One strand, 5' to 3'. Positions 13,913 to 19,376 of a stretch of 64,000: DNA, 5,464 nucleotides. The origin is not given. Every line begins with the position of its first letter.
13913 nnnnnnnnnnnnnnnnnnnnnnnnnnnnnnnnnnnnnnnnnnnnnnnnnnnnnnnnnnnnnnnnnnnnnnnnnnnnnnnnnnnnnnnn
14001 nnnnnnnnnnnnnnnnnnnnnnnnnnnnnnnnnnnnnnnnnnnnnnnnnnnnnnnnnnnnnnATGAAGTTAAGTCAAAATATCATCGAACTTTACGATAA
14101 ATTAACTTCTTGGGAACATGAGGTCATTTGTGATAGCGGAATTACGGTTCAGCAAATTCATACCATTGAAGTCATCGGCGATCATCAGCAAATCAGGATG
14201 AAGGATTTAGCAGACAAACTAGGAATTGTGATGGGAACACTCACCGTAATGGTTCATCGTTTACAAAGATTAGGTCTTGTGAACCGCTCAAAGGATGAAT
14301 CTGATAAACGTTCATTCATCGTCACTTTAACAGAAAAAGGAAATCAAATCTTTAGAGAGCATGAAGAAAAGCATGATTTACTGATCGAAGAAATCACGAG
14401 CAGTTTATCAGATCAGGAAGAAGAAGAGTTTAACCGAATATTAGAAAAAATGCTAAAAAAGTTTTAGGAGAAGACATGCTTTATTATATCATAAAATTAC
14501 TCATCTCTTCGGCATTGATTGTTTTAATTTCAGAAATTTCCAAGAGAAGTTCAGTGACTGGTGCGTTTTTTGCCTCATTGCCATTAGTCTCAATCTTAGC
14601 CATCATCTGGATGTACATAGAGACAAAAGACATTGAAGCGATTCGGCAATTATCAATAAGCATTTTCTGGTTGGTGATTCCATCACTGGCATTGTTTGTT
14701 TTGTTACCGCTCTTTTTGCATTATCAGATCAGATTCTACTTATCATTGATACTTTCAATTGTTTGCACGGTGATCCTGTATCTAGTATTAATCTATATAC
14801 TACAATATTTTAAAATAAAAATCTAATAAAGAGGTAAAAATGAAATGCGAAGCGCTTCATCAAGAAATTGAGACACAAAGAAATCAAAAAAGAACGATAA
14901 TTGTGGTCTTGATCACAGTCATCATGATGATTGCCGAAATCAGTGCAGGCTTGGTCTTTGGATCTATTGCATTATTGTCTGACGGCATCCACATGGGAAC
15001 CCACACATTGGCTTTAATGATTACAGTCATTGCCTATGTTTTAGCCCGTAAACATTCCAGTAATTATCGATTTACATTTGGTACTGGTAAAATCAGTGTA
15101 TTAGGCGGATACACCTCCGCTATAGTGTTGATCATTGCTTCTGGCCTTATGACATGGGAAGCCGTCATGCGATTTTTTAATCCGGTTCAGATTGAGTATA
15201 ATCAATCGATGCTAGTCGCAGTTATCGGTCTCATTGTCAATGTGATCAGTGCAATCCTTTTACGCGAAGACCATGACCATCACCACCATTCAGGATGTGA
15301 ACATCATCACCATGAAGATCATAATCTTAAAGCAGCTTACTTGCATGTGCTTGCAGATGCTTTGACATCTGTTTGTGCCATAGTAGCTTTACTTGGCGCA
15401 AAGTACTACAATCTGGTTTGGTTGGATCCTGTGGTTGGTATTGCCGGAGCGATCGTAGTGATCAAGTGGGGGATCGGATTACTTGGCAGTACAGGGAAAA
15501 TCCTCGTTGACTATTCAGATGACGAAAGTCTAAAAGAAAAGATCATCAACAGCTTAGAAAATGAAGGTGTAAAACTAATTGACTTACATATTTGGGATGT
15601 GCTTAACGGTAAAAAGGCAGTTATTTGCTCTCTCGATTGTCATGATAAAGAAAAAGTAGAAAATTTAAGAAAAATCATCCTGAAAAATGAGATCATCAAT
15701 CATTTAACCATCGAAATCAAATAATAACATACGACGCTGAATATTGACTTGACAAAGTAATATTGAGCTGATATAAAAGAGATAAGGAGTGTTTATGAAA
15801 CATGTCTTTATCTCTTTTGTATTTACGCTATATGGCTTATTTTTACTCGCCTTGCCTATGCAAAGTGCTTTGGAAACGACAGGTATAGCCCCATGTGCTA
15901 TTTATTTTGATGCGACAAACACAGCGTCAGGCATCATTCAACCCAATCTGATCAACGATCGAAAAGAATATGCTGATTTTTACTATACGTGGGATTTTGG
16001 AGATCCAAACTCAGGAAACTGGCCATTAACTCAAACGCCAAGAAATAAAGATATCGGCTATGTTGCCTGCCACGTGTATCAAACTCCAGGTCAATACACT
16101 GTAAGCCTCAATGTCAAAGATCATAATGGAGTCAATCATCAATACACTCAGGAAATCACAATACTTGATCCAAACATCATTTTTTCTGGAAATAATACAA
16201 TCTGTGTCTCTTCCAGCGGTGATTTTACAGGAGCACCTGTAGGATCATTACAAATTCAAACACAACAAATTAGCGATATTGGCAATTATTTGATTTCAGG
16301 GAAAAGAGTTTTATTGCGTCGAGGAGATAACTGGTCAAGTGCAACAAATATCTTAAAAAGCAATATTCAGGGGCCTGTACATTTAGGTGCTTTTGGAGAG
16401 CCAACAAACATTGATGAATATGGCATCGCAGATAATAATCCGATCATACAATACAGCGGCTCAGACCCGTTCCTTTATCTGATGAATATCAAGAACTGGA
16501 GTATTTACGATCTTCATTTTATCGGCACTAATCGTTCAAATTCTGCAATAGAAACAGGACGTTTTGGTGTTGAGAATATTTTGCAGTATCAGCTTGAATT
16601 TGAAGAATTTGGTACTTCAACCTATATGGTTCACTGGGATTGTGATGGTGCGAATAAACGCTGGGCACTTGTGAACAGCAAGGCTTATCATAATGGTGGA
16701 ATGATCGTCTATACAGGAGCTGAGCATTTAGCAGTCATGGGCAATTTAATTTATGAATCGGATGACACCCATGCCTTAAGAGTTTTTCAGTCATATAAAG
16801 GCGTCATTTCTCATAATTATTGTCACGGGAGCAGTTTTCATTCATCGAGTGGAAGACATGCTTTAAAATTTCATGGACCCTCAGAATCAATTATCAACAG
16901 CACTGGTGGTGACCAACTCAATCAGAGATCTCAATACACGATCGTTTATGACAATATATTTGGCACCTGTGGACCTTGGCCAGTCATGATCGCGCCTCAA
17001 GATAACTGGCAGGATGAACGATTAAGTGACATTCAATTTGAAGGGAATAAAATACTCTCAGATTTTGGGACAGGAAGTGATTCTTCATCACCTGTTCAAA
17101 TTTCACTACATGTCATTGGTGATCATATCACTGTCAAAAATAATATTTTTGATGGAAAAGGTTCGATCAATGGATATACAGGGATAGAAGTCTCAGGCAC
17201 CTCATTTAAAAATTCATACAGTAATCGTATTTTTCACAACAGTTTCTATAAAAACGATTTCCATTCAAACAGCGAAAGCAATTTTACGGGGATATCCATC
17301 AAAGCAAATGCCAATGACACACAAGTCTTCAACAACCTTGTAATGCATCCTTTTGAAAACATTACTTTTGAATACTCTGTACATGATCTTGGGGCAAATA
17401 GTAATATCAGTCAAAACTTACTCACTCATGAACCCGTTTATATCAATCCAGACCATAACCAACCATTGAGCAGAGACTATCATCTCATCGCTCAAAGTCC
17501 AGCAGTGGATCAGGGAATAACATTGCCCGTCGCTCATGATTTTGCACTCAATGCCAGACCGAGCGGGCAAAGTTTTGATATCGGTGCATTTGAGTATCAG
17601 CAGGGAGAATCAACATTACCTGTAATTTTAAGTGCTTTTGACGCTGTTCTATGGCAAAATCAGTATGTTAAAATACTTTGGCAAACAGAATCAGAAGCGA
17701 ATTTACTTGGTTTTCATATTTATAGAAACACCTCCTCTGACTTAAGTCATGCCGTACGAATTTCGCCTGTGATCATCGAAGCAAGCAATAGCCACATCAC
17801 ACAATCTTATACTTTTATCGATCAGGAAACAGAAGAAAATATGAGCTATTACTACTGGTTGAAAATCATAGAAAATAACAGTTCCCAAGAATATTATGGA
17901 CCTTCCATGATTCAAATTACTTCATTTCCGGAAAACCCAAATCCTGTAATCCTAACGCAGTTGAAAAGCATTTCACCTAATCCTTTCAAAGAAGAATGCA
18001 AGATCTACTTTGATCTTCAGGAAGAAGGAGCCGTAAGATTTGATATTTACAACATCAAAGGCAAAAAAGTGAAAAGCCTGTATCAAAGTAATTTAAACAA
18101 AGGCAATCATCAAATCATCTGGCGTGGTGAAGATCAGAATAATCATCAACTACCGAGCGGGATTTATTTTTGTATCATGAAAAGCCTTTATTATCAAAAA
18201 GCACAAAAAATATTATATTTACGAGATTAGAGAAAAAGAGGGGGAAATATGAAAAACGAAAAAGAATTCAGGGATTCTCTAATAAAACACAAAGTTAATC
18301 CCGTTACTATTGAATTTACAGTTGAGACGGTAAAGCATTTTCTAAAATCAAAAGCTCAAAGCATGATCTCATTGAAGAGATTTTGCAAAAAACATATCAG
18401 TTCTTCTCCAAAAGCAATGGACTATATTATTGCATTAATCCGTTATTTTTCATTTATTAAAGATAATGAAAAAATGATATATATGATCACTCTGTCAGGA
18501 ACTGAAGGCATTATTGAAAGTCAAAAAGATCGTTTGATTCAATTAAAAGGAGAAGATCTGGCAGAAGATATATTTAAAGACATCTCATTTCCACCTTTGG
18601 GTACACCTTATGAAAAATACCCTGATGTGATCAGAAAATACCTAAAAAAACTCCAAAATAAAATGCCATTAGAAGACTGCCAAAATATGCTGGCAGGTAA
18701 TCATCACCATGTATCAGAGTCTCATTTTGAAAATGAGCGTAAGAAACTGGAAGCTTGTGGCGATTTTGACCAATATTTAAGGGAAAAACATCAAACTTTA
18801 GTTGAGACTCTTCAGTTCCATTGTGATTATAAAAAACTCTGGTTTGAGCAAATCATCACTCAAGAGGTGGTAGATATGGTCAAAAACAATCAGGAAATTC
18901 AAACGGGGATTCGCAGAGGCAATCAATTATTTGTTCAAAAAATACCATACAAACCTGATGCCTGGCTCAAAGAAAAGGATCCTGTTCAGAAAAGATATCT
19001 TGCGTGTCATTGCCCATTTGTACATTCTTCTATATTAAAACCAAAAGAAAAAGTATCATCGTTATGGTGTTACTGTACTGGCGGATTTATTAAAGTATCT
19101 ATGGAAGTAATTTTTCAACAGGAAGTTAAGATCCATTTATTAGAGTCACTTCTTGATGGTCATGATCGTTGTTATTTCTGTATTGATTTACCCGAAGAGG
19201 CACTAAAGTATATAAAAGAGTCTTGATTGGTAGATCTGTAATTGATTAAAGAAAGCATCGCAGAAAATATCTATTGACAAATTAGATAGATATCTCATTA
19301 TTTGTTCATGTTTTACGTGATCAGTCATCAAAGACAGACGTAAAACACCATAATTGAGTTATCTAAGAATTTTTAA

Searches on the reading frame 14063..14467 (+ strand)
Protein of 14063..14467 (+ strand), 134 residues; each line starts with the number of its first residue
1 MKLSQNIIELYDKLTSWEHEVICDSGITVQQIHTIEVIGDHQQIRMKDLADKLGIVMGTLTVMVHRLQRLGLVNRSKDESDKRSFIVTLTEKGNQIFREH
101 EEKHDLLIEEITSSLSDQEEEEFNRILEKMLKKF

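Call 8: search_protein_families(library=pfam, proteins=[window:14063-14467:+])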
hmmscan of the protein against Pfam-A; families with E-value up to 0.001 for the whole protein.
window:14063-14467:+ (134 aa): 6 families
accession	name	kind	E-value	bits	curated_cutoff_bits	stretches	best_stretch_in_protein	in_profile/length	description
PF01047.28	MarR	-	1.6e-14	53.9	24.6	1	27-84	1-58/59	MarR family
PF12802.13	MarR_2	-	4.1e-11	43.3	27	1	25-84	1-61/61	MarR family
PF22381.2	Staph_reg_Sar_Rot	-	3.7e-08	33.8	27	1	25-98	10-83/85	Transcriptional regulator SarA/Rot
PF13463.12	HTH_27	-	4.4e-08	33.7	22.2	1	32-93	9-68/68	Winged helix DNA-binding domain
PF13601.12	HTH_34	-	8.2e-06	26.3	27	1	41-101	12-73/80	Winged helix DNA-binding domain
PF01325.25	Fe_dep_repress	-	0.0004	21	26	1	39-78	18-57/60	Iron dependent repressor, N-terminal DNA binding domain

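Call 22: find_encoding_contigs(protein=window:14063-14467:+, flank=4000, max_places=6)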
Protein window:14063-14467:+ (134 aa): 2 contigs read that carry it; 2 places shown.
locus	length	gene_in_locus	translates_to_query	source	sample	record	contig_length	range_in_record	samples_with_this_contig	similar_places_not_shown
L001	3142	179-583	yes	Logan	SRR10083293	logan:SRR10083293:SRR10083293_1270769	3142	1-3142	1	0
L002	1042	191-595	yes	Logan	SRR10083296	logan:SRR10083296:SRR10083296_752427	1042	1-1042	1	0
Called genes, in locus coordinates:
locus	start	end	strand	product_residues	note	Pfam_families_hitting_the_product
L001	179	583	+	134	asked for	PF22381:Staph_reg_Sar_Rot, PF12802:MarR_2, PF13463:HTH_27 (weak), PF01047:MarR, PF13601:HTH_34 (faint)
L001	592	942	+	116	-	PF28289:BV97_02767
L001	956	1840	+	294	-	PF01545:Cation_efflux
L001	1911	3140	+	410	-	?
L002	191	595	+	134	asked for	PF22381:Staph_reg_Sar_Rot, PF12802:MarR_2, PF13463:HTH_27 (weak), PF01047:MarR, PF13601:HTH_34 (faint)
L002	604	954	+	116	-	PF28289:BV97_02767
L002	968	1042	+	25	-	?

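Call 54: find_homologous_proteins(query=window:14063-14467:+, max_evalue=1e-20)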
Query window:14063-14467:+ (134 aa): 1 proteins with E <= 1e-20 among 21 candidates.
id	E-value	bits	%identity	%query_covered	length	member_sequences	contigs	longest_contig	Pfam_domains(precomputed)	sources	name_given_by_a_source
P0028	2.9e-77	275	99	100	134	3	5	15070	PF01047.29,PF13463.13,PF13601.13,PF12802.14,PF22381.3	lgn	-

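Call 55: find_encoding_contigs(protein=P0028, flank=10000, max_places=8)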
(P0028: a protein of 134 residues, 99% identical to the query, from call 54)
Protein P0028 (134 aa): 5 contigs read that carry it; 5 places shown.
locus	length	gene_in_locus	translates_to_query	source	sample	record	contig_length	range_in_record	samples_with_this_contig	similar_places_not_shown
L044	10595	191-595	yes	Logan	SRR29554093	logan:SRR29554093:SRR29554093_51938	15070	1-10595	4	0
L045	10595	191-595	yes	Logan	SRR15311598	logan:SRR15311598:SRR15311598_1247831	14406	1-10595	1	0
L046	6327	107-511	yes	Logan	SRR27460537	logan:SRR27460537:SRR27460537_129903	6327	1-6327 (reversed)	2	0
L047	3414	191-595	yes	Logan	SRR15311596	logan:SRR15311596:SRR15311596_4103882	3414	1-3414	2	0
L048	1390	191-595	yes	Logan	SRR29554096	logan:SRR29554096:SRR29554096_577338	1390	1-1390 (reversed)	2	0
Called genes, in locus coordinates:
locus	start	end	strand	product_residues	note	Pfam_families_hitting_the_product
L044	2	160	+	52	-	?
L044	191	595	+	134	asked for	PF22381:Staph_reg_Sar_Rot, PF12802:MarR_2, PF13463:HTH_27 (weak), PF01047:MarR, PF13601:HTH_34 (weak)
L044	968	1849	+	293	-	PF01545:Cation_efflux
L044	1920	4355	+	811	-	PF00801:PKD (weak), PF18911:PKD_4, PF13860:FlgD_ig (weak), PF18962:Por_Secre_tail (weak)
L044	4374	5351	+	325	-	PF19641:DUF6144 (weak)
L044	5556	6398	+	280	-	PF01026:TatD_DNase (weak), PF04909:Amidohydro_2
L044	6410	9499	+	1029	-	PF00583:Acetyltransf_1, PF13673:Acetyltransf_10, PF13508:Acetyltransf_7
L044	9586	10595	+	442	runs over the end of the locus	-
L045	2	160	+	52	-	?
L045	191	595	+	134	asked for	PF22381:Staph_reg_Sar_Rot, PF12802:MarR_2, PF13463:HTH_27 (weak), PF01047:MarR, PF13601:HTH_34 (weak)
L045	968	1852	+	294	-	PF01545:Cation_efflux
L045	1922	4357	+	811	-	PF00801:PKD, PF18911:PKD_4, PF13860:FlgD_ig (weak), PF18962:Por_Secre_tail (weak)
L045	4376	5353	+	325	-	PF19641:DUF6144 (weak)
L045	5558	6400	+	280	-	PF01026:TatD_DNase (weak), PF04909:Amidohydro_2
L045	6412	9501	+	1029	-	PF00583:Acetyltransf_1, PF13673:Acetyltransf_10, PF13508:Acetyltransf_7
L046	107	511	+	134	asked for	PF22381:Staph_reg_Sar_Rot, PF12802:MarR_2, PF13463:HTH_27 (weak), PF01047:MarR, PF13601:HTH_34 (weak)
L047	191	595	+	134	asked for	PF22381:Staph_reg_Sar_Rot, PF12802:MarR_2, PF13463:HTH_27 (weak), PF01047:MarR, PF13601:HTH_34 (weak)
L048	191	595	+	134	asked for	PF22381:Staph_reg_Sar_Rot, PF12802:MarR_2, PF13463:HTH_27 (weak), PF01047:MarR, PF13601:HTH_34 (weak)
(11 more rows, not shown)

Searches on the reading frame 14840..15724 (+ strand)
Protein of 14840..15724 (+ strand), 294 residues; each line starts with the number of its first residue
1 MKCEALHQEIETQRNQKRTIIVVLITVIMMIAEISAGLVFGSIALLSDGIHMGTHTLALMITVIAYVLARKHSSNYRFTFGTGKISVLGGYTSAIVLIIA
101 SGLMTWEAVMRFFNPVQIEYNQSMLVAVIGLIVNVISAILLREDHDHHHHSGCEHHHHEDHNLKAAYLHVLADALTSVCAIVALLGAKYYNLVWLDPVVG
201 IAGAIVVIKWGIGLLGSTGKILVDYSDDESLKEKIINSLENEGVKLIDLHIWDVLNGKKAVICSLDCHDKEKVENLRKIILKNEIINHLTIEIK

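Call 8: search_protein_families(library=pfam, proteins=[window:14840-15724:+])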
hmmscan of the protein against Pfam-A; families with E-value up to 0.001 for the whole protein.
window:14840-15724:+ (294 aa): 1 family
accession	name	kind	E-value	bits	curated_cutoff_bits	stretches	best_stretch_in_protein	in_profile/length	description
PF01545.26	Cation_efflux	-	6.2e-38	131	26.6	1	20-223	2-198/198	Cation efflux family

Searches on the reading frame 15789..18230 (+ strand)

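Call 8: search_protein_families(library=pfam, proteins=[window:15789-18230:+])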
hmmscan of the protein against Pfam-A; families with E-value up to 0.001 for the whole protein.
window:15789-18230:+ (813 aa): 4 families
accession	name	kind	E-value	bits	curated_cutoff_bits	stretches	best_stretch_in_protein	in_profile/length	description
PF18911.6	PKD_4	-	4e-09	36.8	27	1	65-124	36-82/85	PKD domain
PF00801.26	PKD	-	6.5e-08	32.9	23.5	1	63-116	29-72/80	PKD domain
PF18962.6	Por_Secre_tail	-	1.8e-07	31.8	27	1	728-808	1-73/75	Secretion system C-terminal sorting domain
PF13860.13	FlgD_ig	-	7.6e-07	29.5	27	1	747-793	23-69/79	FlgD Ig-like domain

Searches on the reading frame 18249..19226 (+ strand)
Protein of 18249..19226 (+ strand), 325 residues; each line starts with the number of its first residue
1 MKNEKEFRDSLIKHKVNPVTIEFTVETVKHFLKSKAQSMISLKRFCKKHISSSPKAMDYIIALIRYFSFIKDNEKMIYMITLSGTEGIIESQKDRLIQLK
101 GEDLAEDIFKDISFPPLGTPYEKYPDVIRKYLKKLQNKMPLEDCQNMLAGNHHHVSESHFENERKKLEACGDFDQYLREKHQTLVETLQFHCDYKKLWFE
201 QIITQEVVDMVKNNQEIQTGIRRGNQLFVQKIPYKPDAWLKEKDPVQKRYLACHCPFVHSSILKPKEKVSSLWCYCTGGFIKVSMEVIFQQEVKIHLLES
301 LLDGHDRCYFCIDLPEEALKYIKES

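Call 8: search_protein_families(library=pfam, proteins=[window:18249-19226:+])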
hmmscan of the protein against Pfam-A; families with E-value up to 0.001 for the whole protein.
window:18249-19226:+ (325 aa): 1 family
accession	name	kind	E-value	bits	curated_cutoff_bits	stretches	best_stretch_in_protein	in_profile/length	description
PF19641.4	DUF6144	-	1.5e-06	28.8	28.8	1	250-317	116-178/181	Family of unknown function (DUF6144)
